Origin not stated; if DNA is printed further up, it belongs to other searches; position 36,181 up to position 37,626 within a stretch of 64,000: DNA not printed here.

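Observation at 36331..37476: PLP-dependent histidine-decarboxylase-like gene inside the surface-protein accessory block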

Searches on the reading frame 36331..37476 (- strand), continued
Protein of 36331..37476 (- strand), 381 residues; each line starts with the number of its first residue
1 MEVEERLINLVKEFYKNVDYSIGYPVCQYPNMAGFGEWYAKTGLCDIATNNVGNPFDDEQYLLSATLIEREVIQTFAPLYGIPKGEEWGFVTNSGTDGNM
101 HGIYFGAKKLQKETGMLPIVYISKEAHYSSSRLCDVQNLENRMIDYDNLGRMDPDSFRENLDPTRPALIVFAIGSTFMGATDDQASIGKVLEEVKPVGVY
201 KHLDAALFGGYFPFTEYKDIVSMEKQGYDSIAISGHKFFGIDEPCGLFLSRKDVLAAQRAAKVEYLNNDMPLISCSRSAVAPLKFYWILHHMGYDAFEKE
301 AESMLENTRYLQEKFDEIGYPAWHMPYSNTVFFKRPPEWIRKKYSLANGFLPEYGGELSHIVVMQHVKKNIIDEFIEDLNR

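Call 40: find_encoding_contigs(protein=P0290, flank=8000, max_places=4)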
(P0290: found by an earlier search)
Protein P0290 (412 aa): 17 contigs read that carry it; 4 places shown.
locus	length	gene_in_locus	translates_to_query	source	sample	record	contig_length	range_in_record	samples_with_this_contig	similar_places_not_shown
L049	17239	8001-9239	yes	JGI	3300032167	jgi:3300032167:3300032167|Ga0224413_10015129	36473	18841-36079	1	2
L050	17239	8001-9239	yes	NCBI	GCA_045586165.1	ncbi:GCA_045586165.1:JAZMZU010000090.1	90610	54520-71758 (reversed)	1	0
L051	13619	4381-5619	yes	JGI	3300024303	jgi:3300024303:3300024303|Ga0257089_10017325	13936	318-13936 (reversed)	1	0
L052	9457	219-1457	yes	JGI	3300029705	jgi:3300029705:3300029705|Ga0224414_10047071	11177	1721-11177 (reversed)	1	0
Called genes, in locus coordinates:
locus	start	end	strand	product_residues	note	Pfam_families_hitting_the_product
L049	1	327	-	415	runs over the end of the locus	-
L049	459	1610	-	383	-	PF00248:Aldo_ket_red, PF13183:Fer4_8 (weak), PF13187:Fer4_9, PF13237:Fer4_10 (faint)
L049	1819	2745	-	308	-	-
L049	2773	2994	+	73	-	-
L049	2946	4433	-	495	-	PF03629:SASA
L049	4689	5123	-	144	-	-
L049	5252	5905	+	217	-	PF00849:PseudoU_synth_2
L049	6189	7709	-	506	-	PF00657:Lipase_GDSL, PF13472:Lipase_GDSL_2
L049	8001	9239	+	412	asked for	PF00282:Pyridoxal_deC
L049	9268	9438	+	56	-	-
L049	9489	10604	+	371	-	PF20030:bpMoxR (weak), PF01078:Mg_chelatase (faint), PF00004:AAA (weak), PF07726:AAA_3, PF07728:AAA_5, PF07726:AAA_3, PF17863:AAA_lid_2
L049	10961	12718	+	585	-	-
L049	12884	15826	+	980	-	PF13567:DUF4131, PF03772:Competence, PF00753:Lactamase_B (faint), PF12706:Lactamase_B_2 (faint)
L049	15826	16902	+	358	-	PF01882:DUF58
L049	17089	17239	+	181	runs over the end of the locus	?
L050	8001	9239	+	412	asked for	PF00282:Pyridoxal_deC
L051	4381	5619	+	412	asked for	PF00282:Pyridoxal_deC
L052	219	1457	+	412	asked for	PF00282:Pyridoxal_deC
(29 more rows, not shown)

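Call 43: search_protein_families(library=pfam, alignment_id=A2, max_evalue=0.0001)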
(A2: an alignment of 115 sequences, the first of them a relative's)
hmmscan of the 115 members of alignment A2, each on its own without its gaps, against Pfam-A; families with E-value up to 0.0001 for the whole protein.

A. member 1, L001:2479-3582:+ (368 aa): 1 family
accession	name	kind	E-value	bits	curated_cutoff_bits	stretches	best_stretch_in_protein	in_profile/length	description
PF24078.1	Beta-sol_PIC_HAP1_IgA0_2nd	-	7.4e-05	23.1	27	0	254-287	64-96/173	PIC/HAP1/IgA0 second beta-solenoid repeat region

B. families by the number of members that match (of 115 scanned): 167 families (the first 25 are shown)
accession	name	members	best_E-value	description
PF12146.15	Hydrolase_4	4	5.7e-41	Serine aminopeptidase, S33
PF00583.31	Acetyltransf_1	4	1.1e-21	Acetyltransferase (GNAT) family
PF02518.31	HATPase_c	3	2e-26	Histidine kinase-, DNA gyrase B-, and HSP90-like ATPase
PF00072.30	Response_reg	3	2e-26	Response regulator receiver domain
PF01381.28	HTH_3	3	6e-16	Helix-turn-helix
PF12844.13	HTH_19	3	3.1e-13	Helix-turn-helix domain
PF00561.26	Abhydrolase_1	3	8.3e-11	alpha/beta hydrolase fold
PF13560.12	HTH_31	3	5.6e-10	Helix-turn-helix domain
PF13508.13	Acetyltransf_7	3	9.6e-10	Acetyltransferase (GNAT) domain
PF13443.12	HTH_26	3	1.2e-07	Cro/C1-type HTH DNA-binding domain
PF00375.23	SDF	2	2.5e-57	Sodium:dicarboxylate symporter family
PF12695.13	Abhydrolase_5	2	2.1e-46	Alpha/beta hydrolase family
PF01554.23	MatE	2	1.7e-41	MatE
PF13302.13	Acetyltransf_3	2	2.2e-36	Acetyltransferase (GNAT) domain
PF00512.31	HisKA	2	1.9e-14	His Kinase A (phospho-acceptor) domain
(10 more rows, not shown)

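Call 46: search_protein_families(library=ncbifam, proteins=[P0265, P0187, P0198, P0181, P0186, P0238, P0121, P0124, P0166, P0110], max_evalue=1e-20)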
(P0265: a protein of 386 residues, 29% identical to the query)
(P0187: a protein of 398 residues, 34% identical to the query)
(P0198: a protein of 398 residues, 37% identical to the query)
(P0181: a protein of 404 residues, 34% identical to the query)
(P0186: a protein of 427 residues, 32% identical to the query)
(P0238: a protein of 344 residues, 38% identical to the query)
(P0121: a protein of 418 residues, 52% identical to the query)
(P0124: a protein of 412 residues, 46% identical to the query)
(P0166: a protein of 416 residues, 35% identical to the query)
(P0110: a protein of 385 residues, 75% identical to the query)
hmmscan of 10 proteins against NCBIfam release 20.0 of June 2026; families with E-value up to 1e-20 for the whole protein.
P0265 (386 aa): 2 families
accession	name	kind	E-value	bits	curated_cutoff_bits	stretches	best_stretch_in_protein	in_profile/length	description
NF002748.0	PRK02769.1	equivalog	4.6e-182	604.9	305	1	1-376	1-375/382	histidine decarboxylase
TIGR03812.1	tyr_de_CO2_Arch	equivalog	1.9e-39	135.6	299.4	1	66-366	60-369/375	tyrosine decarboxylase MfnA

P0187 (398 aa): 3 families
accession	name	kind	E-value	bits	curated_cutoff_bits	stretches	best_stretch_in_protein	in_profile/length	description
NF002748.0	PRK02769.1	equivalog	2e-108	362.5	305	1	8-386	6-368/382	histidine decarboxylase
TIGR03812.1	tyr_de_CO2_Arch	equivalog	3.8e-41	141.2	299.4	1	54-387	47-373/375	tyrosine decarboxylase MfnA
TIGR01788.1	Glu-decarb-GAD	equivalog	1.7e-21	76.5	380.4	1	68-359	78-377/431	glutamate decarboxylase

P0198 (398 aa): 2 families
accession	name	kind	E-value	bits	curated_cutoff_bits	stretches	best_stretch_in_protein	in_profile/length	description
NF002748.0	PRK02769.1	equivalog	6.9e-97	324.5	305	1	26-392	10-372/382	histidine decarboxylase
TIGR03812.1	tyr_de_CO2_Arch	equivalog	1.8e-38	132.4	299.4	1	63-388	43-372/375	tyrosine decarboxylase MfnA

P0181 (404 aa): 3 families
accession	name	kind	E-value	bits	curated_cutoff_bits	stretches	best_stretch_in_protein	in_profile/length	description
NF002748.0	PRK02769.1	equivalog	2.8e-119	398.2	305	1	21-391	8-375/382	histidine decarboxylase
TIGR03812.1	tyr_de_CO2_Arch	equivalog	1.6e-30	106.2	299.4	1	79-385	57-373/375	tyrosine decarboxylase MfnA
NF052646.1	DABADecarRhbB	equivalog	6.8e-23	81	900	1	79-278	135-340/491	L-2,4-diaminobutyrate decarboxylase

P0186 (427 aa): 2 families
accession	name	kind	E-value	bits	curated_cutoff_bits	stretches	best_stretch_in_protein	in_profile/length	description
NF002748.0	PRK02769.1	equivalog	1.7e-106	356.2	305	1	34-410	8-376/382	histidine decarboxylase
TIGR03812.1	tyr_de_CO2_Arch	equivalog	5e-24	84.8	299.4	1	93-399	57-369/375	tyrosine decarboxylase MfnA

P0238 (344 aa): 2 families
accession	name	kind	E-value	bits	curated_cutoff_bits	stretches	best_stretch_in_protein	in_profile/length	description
NF002748.0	PRK02769.1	equivalog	1.8e-104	349.5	305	1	30-304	3-280/382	histidine decarboxylase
TIGR03812.1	tyr_de_CO2_Arch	equivalog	5.4e-28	97.9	299.4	1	79-302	47-274/375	tyrosine decarboxylase MfnA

P0121 (418 aa): 2 families
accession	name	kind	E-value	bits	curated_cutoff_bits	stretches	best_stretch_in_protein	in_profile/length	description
NF002748.0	PRK02769.1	equivalog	1.2e-77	261.2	305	1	36-417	9-376/382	histidine decarboxylase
TIGR03812.1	tyr_de_CO2_Arch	equivalog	3.9e-30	104.9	299.4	1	79-410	44-373/375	tyrosine decarboxylase MfnA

P0124 (412 aa): 2 families
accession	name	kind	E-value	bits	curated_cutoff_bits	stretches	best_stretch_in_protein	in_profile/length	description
NF002748.0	PRK02769.1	equivalog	1.3e-77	261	305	1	13-405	6-377/382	histidine decarboxylase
TIGR03812.1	tyr_de_CO2_Arch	equivalog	4.7e-31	108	299.4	1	77-402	58-374/375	tyrosine decarboxylase MfnA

P0166 (416 aa): 2 families
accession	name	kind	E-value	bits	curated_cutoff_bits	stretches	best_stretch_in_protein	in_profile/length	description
NF002748.0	PRK02769.1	equivalog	1.9e-138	461.3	305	1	22-395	4-376/382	histidine decarboxylase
TIGR03812.1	tyr_de_CO2_Arch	equivalog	1.7e-35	122.6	299.4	1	59-387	39-372/375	tyrosine decarboxylase MfnA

P0110 (385 aa): 2 families
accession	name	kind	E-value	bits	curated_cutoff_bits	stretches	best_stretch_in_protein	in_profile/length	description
NF002748.0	PRK02769.1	equivalog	1.3e-82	277.5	305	1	4-383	8-372/382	histidine decarboxylase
TIGR03812.1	tyr_de_CO2_Arch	equivalog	5.6e-35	120.9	299.4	1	65-379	57-372/375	tyrosine decarboxylase MfnA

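Call 54: predict_structure(alignment_id=A3)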
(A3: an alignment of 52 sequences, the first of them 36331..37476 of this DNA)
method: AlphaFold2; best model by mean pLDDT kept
length: 381 residues; sequences in the alignment: 52
mean_pLDDT: 94.9   pTM: 0.93
mean pLDDT of the five models: 94.9, 94.7, 94.0, 93.8, 92.9
residues with pLDDT >= 90: 343; 70-90: 36; 50-70: 2; < 50: 0
segments of 3 or more residues with pLDDT < 50: none
pLDDT, mean of each block of 10 residues (from residue 1): 94 93 92 94 94 83 90 97 96 96 98 97 96 97 96 98 98 95 98 98 96 97 97 96 96 89 79 89 95 93 98 98 96 98 95 94 97 98 94
secondary structure, 60 per line:
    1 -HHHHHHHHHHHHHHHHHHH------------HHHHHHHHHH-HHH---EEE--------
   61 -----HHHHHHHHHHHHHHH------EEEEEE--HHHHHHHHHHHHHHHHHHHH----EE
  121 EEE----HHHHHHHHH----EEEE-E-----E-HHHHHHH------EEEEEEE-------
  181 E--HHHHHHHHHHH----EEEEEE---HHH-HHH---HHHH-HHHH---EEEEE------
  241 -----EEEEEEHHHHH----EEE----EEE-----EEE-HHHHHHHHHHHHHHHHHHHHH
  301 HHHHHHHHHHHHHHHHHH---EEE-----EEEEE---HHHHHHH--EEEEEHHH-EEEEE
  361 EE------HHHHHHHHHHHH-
elements in order: H2-20 H33-42 E50-52 H66-80 E87-92 H95-114 E119-123 H128-136 E141-144 H154-160 E167-173 H184-194 E199-204 H218-221 H223-226 E230-234 E246-251 H252-256 E261-263 E268-270 E276-278 H280-318 E322-324 E330-334 H338-344 E347-351 E356-362 H369-380
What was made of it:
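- The AF2 model has pLDDT 94.9 (call 54).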

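Call 57: fold_search(model_id=the predicted structure, library=pdb)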
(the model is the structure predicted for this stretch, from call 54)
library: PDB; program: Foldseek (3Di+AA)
matches with E <= 10: 1923; with E <= 0.001: 1489
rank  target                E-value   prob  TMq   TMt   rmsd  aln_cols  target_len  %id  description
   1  8jik                  1.2e-35  1.00  0.89  0.83   1.9       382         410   31  Alanine decarboxylase (released 2024-05-29)
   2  8jg7_A                1.4e-35  1.00  0.85  0.80   2.7       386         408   30  Serine decarboxylase (released 2024-05-22)
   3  8jg7_C                1.6e-35  1.00  0.85  0.80   2.7       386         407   30  Serine decarboxylase (released 2024-05-22)
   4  8jg7_E                3.1e-35  1.00  0.85  0.80   2.7       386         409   30  Serine decarboxylase (released 2024-05-22)
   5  8jij                  3.7e-35  1.00  0.89  0.83   1.9       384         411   31  Alanine decarboxylase (released 2024-05-29)
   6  7erv                  2.1e-32  1.00  0.87  0.88   2.7       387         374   28  Crystal structure of L-histidine decarboxylase (C57S/C101V/C282V mutant) from Photobacterium phosphoreum (released 2022-02-16)
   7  7eru                  6.5e-31  1.00  0.85  0.87   2.8       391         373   27  Crystal structure of L-histidine decarboxylase (C57S mutant) from Photobacterium phosphoreum (released 2022-02-16)
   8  7cig_B                4.8e-28  1.00  0.82  0.61   4.5       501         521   20  Crystal structure of L-methionine decarboxylase Q64A mutant from Streptomyces sp.590 in complexed with L- methionine m (released 2021-01-27)
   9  7cij_B                6.5e-28  1.00  0.85  0.63   3.5       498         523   20  Crystal structure of L-methionine decarboxylase from Streptomyces sp.590 in complexed with 3-methlythiopropylamine (ex (released 2021-01-27)
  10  7cii_B                6.9e-28  1.00  0.81  0.61   4.5       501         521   20  Crystal structure of L-methionine decarboxylase from Streptomyces sp.590 in complexed with L- methionine methyl ester  (released 2021-01-27)
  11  7cif_B                9.9e-28  1.00  0.81  0.61   4.9       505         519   20  Crystal structure of L-methionine decarboxylase from Streptomyces sp.590 (internal aldimine form). (released 2021-01-27)
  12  7cig_A                1.3e-27  1.00  0.82  0.61   4.6       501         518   20  Crystal structure of L-methionine decarboxylase Q64A mutant from Streptomyces sp.590 in complexed with L- methionine m (released 2021-01-27)
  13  7cii_A                2.0e-27  1.00  0.82  0.62   4.4       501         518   20  Crystal structure of L-methionine decarboxylase from Streptomyces sp.590 in complexed with L- methionine methyl ester  (released 2021-01-27)
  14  7cif_A                3.1e-27  1.00  0.83  0.61   4.6       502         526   20  Crystal structure of L-methionine decarboxylase from Streptomyces sp.590 (internal aldimine form). (released 2021-01-27)
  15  7cim_A                3.7e-27  1.00  0.81  0.61   4.5       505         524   20  Crystal structure of L-methionine decarboxylase from Streptomyces sp.590 in complexed with 3-methlythiopropylamine (ge (released 2021-01-27)
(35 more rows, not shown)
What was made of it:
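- Closest known: Archaeal MfnA tyrosine/aspartate decarboxylase. Same: Both have the group II decarboxylase fold (TM 0.75-0.85, call 57).
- Foldseek gives TM 0.89 to AlaDC 8jik, 0.85 to SerDC 8jg7 and 0.87 to HDC 7erv (call 57). TM is 0.87 to PpHDC (call 57).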

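Call 66: search_protein_families(library=pfam, proteins=[L025:9143-9631:+, L025:9631-11643:+, L025:7240-7827:-, L025:6637-7179:+, L040:6796-7887:+, L036:9246-9914:+, L036:9980-12124:+, L027:6732-7886:+, L027:9222-10139:+, L046:8704-10080:+], max_evalue=0.0001)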
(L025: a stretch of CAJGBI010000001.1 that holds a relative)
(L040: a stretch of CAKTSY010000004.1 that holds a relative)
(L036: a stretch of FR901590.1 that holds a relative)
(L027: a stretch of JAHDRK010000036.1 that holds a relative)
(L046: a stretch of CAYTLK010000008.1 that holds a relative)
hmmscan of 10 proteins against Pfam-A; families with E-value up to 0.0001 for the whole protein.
L025:9143-9631:+ (163 aa): 2 families
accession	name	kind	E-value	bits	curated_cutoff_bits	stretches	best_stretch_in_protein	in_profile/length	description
PF12900.13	Pyridox_ox_2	-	3.3e-18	66.4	27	1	14-153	2-140/140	Pyridoxamine 5'-phosphate oxidase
PF01243.27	PNPOx_N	-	4.8e-11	43.5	28.1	1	14-149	2-116/120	Pyridoxamine 5'-phosphate oxidase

L025:9631-11643:+ (671 aa): 2 families
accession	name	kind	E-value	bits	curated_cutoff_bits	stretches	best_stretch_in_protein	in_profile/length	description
PF00593.30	TonB_dep_Rec_b-barrel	-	2.8e-26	93.8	27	1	188-637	21-436/436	TonB dependent receptor-like, beta-barrel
PF07715.20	Plug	-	2.4e-23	83.1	23.9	1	56-165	2-107/107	TonB-dependent Receptor Plug Domain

L025:7240-7827:- (195 aa): 0 families

L025:6637-7179:+ (181 aa): 1 family
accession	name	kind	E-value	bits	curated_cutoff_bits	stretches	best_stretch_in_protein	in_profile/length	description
PF03729.18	DUF308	-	1.2e-17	64.3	25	2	25-93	2-72/73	Short repeat of unknown function (DUF308)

L040:6796-7887:+ (364 aa): 1 family
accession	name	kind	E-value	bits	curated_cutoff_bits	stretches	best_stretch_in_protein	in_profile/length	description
PF01116.26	F_bP_aldolase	-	1e-98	330.7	25.5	1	44-363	1-277/277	Fructose-bisphosphate aldolase class-II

L036:9246-9914:+ (223 aa): 8 families
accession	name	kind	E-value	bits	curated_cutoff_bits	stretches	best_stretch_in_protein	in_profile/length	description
PF01325.25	Fe_dep_repress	-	2.2e-16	60.3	26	1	7-64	1-58/60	Iron dependent repressor, N-terminal DNA binding domain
PF02742.21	Fe_dep_repr_C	-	9.4e-15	54.8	27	1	69-125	1-57/70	Iron dependent repressor, metal binding and dimerisation domain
PF04023.20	FeoA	-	6.2e-14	52.3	23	1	152-221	3-73/74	FeoA domain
PF12802.13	MarR_2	-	3.2e-06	27.7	27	1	29-62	21-54/61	MarR family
PF25213.1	HVO_A0261_N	-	2.1e-05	24.7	35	1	25-81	21-76/86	HVO_A0261 N-terminal domain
PF01047.28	MarR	-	2.3e-05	24.6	24.6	1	25-59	14-48/59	MarR family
PF09339.16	HTH_IclR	-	2.7e-05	24.3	22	1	21-62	11-52/52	IclR helix-turn-helix domain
PF01978.25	TrmB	-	3e-05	24.2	25.6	1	27-67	21-61/68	Sugar-specific transcriptional regulator TrmB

L036:9980-12124:+ (715 aa): 6 families
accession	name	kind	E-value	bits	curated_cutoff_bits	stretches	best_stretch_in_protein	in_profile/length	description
PF02421.24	FeoB_N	-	9.7e-60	201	27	1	8-160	2-154/156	Ferrous iron transport protein B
PF07670.19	Gate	-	1.2e-40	138.6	29.6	2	359-451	1-100/104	Nucleoside recognition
PF01926.29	MMR_HSR1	-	2.4e-20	73.2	21.9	1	8-119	1-112/113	50S ribosome-binding GTPase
PF07664.17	FeoB_C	-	2e-18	66.3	26.6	1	465-513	1-50/54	Ferrous iron transport protein B C terminus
PF17910.6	FeoB_Cyto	-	1.4e-12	48.3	23.4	1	184-268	5-86/90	FeoB cytosolic helical domain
PF09439.16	SRPRB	-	2.6e-06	27.3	25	1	5-102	2-90/178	Signal recognition particle receptor beta subunit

L027:6732-7886:+ (385 aa): 2 families
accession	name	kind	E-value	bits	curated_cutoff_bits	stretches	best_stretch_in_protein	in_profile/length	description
PF02769.27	AIRS_C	-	3.7e-25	89.3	23.1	1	215-361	2-155/156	AIR synthase related protein, C-terminal domain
PF00586.29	AIRS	-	4.5e-16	59.7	24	1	68-201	2-111/112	AIR synthase related protein, N-terminal domain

L027:9222-10139:+ (306 aa): 2 families
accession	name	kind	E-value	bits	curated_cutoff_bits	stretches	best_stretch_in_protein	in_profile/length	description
PF01545.26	Cation_efflux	-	3.9e-43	148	26.6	1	15-208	2-198/198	Cation efflux family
PF16916.11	ZT_dimer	-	3.7e-20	72.2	26.7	1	212-290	1-78/78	Dimerisation domain of Zinc Transporter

L046:8704-10080:+ (459 aa): 12 families
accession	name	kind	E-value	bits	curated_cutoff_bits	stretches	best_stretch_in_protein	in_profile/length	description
PF00037.32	Fer4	-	4.1e-13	49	21.1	1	403-421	2-20/24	4Fe-4S binding domain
PF13484.11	Fer4_16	-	1.7e-12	48.4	30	1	281-343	1-65/66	4Fe-4S double cluster binding domain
PF12838.12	Fer4_7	-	3.2e-11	43.9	27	2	376-420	4-49/52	4Fe-4S dicluster domain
PF12801.12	Fer4_5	-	6e-11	42.6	22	1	54-95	4-45/48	4Fe-4S binding domain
PF13237.11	Fer4_10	-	2.3e-10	40.7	25.5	0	403-430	3-22/53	4Fe-4S dicluster domain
PF13187.11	Fer4_9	-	2.4e-10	40.7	27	1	376-421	4-49/52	4Fe-4S dicluster domain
PF12837.12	Fer4_6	-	3.1e-10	39.9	25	1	401-420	1-20/24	4Fe-4S binding domain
PF14697.11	Fer4_21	-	2.7e-06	27.8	35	1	376-421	10-53/59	4Fe-4S dicluster domain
PF12800.12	Fer4_4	-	3.4e-06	27.4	24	0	406-420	1-15/17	4Fe-4S binding domain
PF12797.12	Fer4_2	-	7.5e-06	26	24.5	0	402-420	3-21/22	4Fe-4S binding domain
PF25160.1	LdpA_Fe-S-bd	-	1.5e-05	25.1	27.6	0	380-421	9-40/49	LdpA Fe-S cluster-binding domain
PF13183.11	Fer4_8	-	2.9e-05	25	27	0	279-344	2-67/68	4Fe-4S dicluster domain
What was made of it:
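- Tried and rejected: I did not transfer it to the Clostridia clade (call 66).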
